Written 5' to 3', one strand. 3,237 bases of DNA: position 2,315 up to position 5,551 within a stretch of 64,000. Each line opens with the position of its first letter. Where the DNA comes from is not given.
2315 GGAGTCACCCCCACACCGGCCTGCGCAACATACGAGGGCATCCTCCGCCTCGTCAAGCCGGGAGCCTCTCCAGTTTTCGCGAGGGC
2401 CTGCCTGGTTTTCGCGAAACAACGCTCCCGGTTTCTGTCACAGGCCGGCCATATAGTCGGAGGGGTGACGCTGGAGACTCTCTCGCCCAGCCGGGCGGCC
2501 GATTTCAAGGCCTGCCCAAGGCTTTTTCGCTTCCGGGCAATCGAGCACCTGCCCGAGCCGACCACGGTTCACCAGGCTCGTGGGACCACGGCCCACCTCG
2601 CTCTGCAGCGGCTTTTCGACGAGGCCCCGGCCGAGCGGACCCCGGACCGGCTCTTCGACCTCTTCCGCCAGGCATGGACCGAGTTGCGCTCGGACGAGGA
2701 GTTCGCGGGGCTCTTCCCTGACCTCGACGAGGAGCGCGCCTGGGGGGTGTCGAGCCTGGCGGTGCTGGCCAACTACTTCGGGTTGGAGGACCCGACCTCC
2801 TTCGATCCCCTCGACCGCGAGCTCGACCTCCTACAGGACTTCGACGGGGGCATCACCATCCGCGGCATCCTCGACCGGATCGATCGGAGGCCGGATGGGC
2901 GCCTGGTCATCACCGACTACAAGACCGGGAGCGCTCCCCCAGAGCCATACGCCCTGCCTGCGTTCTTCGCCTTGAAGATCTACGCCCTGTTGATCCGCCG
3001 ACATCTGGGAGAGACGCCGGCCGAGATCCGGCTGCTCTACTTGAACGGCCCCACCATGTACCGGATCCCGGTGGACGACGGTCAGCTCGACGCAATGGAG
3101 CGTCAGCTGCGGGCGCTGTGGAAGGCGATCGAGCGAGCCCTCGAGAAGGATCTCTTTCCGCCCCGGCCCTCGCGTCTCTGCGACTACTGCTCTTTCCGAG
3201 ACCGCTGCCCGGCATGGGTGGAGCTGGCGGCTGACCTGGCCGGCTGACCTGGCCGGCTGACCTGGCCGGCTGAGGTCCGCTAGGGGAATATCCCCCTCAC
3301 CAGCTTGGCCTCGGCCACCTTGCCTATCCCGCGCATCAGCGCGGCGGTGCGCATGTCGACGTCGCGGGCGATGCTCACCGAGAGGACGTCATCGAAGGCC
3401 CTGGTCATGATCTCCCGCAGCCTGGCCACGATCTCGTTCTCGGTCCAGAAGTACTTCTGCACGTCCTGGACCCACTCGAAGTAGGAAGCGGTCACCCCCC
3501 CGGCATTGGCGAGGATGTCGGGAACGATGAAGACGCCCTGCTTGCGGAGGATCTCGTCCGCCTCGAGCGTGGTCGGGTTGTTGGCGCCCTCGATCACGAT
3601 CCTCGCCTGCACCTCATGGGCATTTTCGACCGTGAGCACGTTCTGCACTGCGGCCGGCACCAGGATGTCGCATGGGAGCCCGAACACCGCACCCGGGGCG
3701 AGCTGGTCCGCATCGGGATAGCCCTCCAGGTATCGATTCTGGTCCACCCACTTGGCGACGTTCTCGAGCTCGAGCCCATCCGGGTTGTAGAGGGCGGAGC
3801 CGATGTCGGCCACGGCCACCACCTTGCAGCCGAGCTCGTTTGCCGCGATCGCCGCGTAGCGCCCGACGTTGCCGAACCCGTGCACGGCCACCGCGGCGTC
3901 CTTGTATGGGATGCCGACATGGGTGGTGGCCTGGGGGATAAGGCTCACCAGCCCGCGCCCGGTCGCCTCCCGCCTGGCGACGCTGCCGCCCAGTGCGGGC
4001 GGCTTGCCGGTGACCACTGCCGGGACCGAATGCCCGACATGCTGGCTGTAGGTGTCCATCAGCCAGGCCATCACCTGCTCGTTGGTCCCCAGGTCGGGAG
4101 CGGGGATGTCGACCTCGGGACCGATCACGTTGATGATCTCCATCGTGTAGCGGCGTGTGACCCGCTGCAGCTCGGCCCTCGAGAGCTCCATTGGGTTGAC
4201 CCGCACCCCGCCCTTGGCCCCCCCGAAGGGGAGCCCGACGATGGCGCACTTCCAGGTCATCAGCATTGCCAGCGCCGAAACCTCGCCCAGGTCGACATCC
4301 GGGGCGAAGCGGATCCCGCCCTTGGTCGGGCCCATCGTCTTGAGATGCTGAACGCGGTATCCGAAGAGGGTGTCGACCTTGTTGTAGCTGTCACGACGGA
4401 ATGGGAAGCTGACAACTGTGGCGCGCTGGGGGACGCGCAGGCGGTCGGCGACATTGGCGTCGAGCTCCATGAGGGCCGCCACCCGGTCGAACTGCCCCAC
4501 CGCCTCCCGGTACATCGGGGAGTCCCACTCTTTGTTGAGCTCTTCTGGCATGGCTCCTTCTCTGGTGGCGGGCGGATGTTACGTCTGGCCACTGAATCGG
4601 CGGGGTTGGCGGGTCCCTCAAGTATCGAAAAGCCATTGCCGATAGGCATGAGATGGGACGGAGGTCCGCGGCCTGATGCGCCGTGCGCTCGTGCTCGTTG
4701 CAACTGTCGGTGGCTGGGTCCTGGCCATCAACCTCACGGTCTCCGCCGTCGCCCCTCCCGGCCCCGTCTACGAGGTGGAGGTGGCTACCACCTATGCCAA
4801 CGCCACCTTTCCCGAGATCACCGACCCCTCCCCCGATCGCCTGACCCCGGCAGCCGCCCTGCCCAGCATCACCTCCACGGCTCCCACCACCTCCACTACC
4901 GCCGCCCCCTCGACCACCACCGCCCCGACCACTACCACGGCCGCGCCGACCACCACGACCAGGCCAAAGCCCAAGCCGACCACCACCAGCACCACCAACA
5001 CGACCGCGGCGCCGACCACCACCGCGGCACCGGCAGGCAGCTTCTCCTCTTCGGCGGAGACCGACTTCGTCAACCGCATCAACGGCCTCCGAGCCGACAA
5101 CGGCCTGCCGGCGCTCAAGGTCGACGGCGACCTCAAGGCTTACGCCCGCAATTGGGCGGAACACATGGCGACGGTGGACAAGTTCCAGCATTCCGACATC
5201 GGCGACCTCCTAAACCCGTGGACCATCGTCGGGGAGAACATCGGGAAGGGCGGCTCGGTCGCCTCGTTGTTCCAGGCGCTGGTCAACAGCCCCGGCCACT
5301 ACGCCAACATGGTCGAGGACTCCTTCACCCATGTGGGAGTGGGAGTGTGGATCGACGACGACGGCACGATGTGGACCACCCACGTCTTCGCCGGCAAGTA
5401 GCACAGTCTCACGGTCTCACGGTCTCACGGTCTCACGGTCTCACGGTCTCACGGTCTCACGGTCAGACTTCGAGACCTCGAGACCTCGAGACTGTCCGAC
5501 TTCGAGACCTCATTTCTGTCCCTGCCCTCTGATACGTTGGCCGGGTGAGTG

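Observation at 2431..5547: A shared promoter motif resembling the PafBC/RecA-NDp DNA-damage promoter lies upstream of a Cas4-like nuclease and of the adnAB-like operon, each with a leaderless GTG start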

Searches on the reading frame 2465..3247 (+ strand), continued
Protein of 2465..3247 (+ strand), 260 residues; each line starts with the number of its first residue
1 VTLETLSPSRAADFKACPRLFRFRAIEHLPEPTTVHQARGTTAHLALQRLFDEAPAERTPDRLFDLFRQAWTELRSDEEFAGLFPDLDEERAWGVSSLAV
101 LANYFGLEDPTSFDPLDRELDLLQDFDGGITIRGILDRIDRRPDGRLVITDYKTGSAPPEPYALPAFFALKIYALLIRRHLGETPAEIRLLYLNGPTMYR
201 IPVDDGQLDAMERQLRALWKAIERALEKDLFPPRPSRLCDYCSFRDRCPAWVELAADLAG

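Call 91: search_protein_representatives(protein=window:2465-3247:+)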
Query: 260 residues. Proteins with E-value up to 0.001 (for the whole library): 6019; up to 1e-10: 1965; up to 1e-30: 314. The best 150 are listed.
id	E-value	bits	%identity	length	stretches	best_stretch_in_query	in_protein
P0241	4.1e-107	374.0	66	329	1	2-253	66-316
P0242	1.1e-90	320.1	70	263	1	1-207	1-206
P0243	6.2e-85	301.3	61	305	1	3-253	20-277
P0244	5.2e-75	268.7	60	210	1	50-256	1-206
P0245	1.6e-70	254.0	49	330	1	4-254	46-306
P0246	2.8e-70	253.3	64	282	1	51-236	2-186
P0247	1.1e-69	251.2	69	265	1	2-167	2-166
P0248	3.8e-69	249.5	48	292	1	5-255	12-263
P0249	8.4e-66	238.6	48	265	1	5-252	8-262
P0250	3.4e-60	220.2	46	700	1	4-257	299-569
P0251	7.6e-59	215.8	45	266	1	4-252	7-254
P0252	1.2e-56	208.5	67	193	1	3-155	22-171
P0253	2.9e-55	204.0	65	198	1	2-155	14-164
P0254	7.3e-55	202.7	73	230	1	128-252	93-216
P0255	1.1e-54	202.1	44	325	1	5-250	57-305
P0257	5.0e-54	199.9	44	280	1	6-252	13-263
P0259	1.4e-52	195.2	40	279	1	5-251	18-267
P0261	3.8e-52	193.8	42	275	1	4-253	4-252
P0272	3.2e-49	184.2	40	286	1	4-251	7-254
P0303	3.4e-44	167.7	38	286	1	5-252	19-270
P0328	8.2e-42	159.9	39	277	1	5-252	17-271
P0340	7.5e-41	156.8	37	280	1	6-251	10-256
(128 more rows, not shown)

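Call 92: list_cluster_members(proteins=[P0248, P0249, P0251, P0257, P0259, P0261, P0272, P0328, P0340, P0303])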
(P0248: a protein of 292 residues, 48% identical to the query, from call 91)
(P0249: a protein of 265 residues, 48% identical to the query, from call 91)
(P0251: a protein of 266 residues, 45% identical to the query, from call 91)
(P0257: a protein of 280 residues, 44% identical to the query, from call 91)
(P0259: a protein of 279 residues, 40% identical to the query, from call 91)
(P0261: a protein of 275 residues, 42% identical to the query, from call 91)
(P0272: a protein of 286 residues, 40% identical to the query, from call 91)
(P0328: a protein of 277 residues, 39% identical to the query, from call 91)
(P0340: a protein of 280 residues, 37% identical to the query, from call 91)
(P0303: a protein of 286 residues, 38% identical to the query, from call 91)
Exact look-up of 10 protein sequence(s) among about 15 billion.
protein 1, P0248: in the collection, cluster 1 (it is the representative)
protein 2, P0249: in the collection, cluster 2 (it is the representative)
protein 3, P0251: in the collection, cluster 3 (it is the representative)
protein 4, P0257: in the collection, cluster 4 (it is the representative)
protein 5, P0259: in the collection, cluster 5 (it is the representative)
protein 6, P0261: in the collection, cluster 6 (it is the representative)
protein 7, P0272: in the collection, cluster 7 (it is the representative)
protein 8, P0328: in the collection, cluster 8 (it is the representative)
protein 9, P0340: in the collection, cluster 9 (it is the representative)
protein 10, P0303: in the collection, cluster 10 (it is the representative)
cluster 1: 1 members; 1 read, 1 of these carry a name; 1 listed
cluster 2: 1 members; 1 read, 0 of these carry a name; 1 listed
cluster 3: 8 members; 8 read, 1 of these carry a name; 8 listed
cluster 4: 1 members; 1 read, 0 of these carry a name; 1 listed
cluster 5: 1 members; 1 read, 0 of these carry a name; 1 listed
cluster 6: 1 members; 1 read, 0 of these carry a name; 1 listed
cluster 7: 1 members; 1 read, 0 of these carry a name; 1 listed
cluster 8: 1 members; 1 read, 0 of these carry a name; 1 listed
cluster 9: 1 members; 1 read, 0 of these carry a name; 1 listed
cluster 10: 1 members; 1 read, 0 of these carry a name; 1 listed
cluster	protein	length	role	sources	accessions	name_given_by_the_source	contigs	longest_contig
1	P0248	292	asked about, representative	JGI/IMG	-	putative RecB family exonuclease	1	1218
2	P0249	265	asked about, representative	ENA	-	-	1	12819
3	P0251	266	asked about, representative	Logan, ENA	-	-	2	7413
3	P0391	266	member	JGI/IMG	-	putative RecB family exonuclease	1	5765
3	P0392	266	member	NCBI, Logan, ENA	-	-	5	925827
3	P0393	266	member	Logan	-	-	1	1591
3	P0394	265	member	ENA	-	-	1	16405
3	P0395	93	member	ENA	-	-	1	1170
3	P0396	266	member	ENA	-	-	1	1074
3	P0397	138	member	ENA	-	-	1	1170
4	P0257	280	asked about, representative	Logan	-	-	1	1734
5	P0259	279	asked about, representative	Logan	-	-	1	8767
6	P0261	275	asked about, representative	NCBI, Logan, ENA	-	-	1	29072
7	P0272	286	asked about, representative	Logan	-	-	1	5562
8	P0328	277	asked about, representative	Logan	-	-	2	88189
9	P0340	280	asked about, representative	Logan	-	-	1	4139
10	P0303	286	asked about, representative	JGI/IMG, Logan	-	-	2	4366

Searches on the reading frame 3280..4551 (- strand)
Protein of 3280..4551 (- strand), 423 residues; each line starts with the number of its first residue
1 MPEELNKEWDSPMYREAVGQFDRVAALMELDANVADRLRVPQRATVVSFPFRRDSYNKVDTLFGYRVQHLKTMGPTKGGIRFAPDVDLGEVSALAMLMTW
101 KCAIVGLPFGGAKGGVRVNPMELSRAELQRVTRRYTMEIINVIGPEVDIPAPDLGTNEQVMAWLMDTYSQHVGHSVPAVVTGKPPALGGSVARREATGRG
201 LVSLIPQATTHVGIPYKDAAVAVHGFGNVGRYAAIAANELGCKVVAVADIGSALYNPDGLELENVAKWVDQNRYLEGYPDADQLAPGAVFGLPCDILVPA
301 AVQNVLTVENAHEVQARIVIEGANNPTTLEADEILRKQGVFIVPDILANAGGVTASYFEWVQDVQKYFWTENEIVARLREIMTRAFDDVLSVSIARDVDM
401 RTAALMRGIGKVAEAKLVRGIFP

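Call 4: search_protein_families(library=pfam, proteins=[window:3280-4551:-])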
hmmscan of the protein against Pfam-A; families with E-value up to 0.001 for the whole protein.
window:3280-4551:- (423 aa): 2 families
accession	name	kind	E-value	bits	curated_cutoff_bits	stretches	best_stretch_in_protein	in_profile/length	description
PF00208.27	ELFV_dehydrog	-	1.5e-73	247.9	23.4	1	188-420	1-241/241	Glutamate/Leucine/Phenylalanine/Valine dehydrogenase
PF02812.23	ELFV_dehydrog_N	-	2.7e-51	173.1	25.3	1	41-169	1-128/129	Glu/Leu/Phe/Val dehydrogenase, dimerisation domain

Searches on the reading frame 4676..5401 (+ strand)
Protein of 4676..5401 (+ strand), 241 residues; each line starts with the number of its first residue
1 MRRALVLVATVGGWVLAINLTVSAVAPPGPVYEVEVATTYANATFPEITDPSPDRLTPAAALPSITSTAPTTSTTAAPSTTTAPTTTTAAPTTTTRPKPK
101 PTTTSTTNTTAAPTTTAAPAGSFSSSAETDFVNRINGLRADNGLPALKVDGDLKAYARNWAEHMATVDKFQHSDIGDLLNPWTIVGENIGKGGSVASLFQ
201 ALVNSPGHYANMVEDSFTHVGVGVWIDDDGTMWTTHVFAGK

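Call 4: search_protein_families(library=pfam, proteins=[window:4676-5401:+])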
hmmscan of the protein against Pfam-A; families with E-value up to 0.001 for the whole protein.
window:4676-5401:+ (241 aa): 1 family
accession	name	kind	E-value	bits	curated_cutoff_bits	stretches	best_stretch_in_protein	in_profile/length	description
PF00188.32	CAP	-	1.4e-16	61.8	21.1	1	132-234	1-114/117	Cysteine-rich secretory protein family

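Call 33: search_protein_families(library=ncbifam, proteins=[window:4676-5401:+], max_evalue=0.00001)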
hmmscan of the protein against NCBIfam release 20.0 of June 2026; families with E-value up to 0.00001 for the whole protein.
window:4676-5401:+ (241 aa): 1 family
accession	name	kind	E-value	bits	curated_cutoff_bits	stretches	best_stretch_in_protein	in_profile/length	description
TIGR02909.1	spore_YkwD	subfamily_domain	4e-16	59.1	171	1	126-238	3-125/127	uncharacterized protein, YkwD family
